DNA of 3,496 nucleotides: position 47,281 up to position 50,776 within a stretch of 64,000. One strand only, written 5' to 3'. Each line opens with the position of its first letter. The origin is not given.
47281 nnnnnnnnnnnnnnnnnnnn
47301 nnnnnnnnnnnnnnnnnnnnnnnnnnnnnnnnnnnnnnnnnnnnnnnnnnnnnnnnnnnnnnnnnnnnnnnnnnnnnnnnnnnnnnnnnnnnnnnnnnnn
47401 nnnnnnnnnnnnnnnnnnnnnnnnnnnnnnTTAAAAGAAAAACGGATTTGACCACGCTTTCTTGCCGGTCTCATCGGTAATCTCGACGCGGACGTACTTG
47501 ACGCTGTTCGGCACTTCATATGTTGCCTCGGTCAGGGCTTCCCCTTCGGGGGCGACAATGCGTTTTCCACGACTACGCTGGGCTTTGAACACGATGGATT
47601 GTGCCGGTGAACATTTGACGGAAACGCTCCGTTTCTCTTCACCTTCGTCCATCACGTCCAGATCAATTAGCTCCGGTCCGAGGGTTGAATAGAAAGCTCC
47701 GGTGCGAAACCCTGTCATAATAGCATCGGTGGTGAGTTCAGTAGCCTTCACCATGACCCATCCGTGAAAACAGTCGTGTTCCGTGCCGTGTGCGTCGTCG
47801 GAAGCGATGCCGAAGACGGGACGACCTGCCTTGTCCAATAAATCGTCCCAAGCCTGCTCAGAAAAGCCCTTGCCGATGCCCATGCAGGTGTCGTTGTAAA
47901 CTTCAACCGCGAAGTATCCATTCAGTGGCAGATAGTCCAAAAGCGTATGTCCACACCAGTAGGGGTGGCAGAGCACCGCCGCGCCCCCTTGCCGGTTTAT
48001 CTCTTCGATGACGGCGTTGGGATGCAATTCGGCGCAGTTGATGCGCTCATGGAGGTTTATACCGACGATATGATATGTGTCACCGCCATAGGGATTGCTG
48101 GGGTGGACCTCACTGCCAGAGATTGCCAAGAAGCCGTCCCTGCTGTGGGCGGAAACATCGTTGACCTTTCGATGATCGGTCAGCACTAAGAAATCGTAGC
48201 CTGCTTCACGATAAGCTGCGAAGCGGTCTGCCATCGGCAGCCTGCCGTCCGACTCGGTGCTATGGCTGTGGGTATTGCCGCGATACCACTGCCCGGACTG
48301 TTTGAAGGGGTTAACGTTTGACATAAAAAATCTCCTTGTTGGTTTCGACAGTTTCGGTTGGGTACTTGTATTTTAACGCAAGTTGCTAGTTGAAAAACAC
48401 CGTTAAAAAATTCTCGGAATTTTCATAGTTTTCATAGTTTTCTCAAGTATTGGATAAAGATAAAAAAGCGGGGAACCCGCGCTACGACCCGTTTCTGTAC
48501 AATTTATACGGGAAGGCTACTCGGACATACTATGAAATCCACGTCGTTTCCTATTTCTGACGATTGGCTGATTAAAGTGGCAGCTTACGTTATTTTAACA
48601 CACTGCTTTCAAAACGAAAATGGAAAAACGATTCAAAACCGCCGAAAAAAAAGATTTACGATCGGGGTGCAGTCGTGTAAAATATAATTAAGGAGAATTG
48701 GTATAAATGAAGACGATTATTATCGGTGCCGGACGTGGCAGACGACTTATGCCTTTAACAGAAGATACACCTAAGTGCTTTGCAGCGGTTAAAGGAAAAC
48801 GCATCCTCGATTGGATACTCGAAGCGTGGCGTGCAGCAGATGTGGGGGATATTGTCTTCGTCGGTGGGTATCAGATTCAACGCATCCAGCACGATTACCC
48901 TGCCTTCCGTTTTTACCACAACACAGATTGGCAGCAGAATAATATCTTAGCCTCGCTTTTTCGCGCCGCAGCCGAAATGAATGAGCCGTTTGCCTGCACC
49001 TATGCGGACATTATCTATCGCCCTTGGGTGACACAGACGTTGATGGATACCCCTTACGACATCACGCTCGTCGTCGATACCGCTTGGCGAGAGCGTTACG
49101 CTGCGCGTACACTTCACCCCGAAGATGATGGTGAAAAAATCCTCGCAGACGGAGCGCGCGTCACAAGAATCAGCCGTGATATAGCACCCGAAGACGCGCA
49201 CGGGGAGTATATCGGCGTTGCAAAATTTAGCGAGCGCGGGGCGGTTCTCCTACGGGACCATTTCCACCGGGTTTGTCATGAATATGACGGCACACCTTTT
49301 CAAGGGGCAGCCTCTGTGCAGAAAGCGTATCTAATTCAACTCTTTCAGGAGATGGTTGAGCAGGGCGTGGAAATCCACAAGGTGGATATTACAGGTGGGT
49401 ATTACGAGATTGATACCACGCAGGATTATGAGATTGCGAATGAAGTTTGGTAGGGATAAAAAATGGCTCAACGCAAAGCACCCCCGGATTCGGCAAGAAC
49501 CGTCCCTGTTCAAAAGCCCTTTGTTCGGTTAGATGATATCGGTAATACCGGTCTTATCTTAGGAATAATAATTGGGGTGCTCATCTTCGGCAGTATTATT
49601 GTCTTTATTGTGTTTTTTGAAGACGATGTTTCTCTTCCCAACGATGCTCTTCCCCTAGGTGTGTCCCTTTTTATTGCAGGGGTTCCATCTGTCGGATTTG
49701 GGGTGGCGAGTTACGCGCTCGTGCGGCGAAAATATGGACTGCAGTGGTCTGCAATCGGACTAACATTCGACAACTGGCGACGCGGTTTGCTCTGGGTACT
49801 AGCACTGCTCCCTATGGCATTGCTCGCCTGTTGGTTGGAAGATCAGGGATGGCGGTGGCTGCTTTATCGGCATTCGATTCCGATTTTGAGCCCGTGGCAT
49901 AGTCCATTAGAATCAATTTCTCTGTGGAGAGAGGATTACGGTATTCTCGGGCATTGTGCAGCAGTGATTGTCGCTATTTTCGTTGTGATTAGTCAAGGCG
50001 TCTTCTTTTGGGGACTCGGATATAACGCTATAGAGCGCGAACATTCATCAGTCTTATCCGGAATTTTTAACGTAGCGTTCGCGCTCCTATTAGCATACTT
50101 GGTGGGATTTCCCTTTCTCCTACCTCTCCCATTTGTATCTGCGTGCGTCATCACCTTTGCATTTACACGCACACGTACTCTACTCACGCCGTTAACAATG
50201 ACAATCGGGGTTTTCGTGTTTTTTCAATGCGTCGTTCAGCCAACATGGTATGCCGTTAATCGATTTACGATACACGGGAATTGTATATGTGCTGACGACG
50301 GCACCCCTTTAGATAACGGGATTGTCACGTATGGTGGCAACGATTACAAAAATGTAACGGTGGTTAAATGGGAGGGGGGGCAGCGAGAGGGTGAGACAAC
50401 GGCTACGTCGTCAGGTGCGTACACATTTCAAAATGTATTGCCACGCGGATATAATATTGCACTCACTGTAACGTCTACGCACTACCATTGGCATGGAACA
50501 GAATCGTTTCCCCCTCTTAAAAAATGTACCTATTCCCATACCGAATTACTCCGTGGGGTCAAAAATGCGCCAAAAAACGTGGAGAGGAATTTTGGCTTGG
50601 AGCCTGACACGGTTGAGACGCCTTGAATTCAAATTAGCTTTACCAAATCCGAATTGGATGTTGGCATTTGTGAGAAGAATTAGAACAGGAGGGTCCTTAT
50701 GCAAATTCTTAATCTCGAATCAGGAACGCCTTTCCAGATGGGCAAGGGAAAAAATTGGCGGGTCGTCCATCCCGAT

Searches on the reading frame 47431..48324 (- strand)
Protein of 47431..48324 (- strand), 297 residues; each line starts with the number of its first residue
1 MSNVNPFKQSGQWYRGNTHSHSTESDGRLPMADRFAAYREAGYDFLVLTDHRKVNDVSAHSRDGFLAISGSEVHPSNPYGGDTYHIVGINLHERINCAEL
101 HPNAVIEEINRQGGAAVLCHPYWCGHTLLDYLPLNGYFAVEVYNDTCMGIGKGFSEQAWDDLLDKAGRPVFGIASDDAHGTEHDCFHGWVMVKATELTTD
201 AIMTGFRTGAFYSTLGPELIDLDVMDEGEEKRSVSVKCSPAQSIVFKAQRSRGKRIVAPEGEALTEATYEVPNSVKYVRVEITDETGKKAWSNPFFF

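Call 23: find_encoding_contigs(protein=window:47431-48324:-, flank=3000, max_places=6)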
Protein window:47431-48324:- (297 aa): no gene with exactly this product is on record in the collection.

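Call 47: search_protein_families(library=ncbifam, proteins=[window:47431-48324:-], max_evalue=0.00001)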
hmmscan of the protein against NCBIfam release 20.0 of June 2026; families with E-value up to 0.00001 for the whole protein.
window:47431-48324:- (297 aa): 3 families
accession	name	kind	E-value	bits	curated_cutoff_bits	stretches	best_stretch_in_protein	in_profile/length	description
NF038032.1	CehA_McbA_metalo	domain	7.2e-29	101.2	80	1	12-297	1-314/315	CehA/McbA family metallohydrolase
NF041577.1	nside_bi_sphtase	equivalog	7.4e-08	31.9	400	1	18-93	6-83/276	3',5'-nucleoside bisphosphate phosphatase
NF005928.0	PRK07945.1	equivalog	9.5e-06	25.2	250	0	14-53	98-137/337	PHP domain-containing protein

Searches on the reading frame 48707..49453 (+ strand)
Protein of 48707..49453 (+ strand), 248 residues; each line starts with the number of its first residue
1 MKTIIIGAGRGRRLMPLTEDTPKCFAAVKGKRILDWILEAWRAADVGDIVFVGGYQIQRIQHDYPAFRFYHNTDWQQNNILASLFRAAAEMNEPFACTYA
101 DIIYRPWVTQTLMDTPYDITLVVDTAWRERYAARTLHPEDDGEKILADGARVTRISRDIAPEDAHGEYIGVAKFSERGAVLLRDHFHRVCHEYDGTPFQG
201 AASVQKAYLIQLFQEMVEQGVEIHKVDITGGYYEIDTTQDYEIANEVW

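Call 47: search_protein_families(library=ncbifam, proteins=[window:48707-49453:+], max_evalue=0.00001)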
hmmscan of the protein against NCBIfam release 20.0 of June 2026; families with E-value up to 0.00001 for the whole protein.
window:48707-49453:+ (248 aa): 6 families
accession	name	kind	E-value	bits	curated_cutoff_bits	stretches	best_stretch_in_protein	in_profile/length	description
TIGR03992.1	Arch_glmU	subfamily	8.2e-14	51.3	292.1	1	1-126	1-131/393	bifunctional sugar-1-phosphate nucleotidylyltransferase/acetyltransferase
NF041313.1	UDPGP_AglF_Halo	equivalog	3.5e-13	49.6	400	1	1-111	1-115/234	UTP--glucose-1-phosphate uridylyltransferase AglF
NF045761.1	NAMPUrTaseMurU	equivalog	4.5e-10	39.8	250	1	1-61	1-61/226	N-acetylmuramate alpha-1-phosphate uridylyltransferase MurU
NF041173.1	Sug_nt_acttase_Thmprot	equivalog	6.7e-07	28.6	600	1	1-146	1-150/405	bifunctional sugar-1-phosphate nucleotidylyltransferase/acetyltransferase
NF049965.1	GlMnHpPGnyltfHddC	equivalog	2.1e-06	27.5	300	1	1-63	1-63/221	D-glycero-D-manno-heptose 1-phosphate guanosyltransferase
NF045697.1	MurNAcPUrMurU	equivalog_domain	8.2e-06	25.4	370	0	5-53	2-50/229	N-acetylmuramate alpha-1-phosphate uridylyltransferase MurU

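Call 54: find_encoding_contigs(protein=window:48707-49453:+, flank=1500, max_places=8)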
Protein window:48707-49453:+ (248 aa): no gene with exactly this product is on record in the collection.

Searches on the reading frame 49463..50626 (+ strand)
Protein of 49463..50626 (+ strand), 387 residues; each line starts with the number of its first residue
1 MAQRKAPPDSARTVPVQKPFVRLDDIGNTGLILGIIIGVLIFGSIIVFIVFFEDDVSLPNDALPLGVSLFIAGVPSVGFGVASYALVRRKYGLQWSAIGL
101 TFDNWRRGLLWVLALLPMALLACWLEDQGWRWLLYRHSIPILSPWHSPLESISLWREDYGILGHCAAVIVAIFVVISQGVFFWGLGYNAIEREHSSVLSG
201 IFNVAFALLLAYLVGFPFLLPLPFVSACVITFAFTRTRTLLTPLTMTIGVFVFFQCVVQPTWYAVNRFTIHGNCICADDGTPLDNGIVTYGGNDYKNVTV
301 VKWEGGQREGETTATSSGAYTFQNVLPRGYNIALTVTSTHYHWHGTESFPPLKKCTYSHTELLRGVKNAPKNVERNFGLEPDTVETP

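Call 56: find_encoding_contigs(protein=window:49463-50626:+, flank=2500, max_places=8)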
Protein window:49463-50626:+ (387 aa): no gene with exactly this product is on record in the collection.
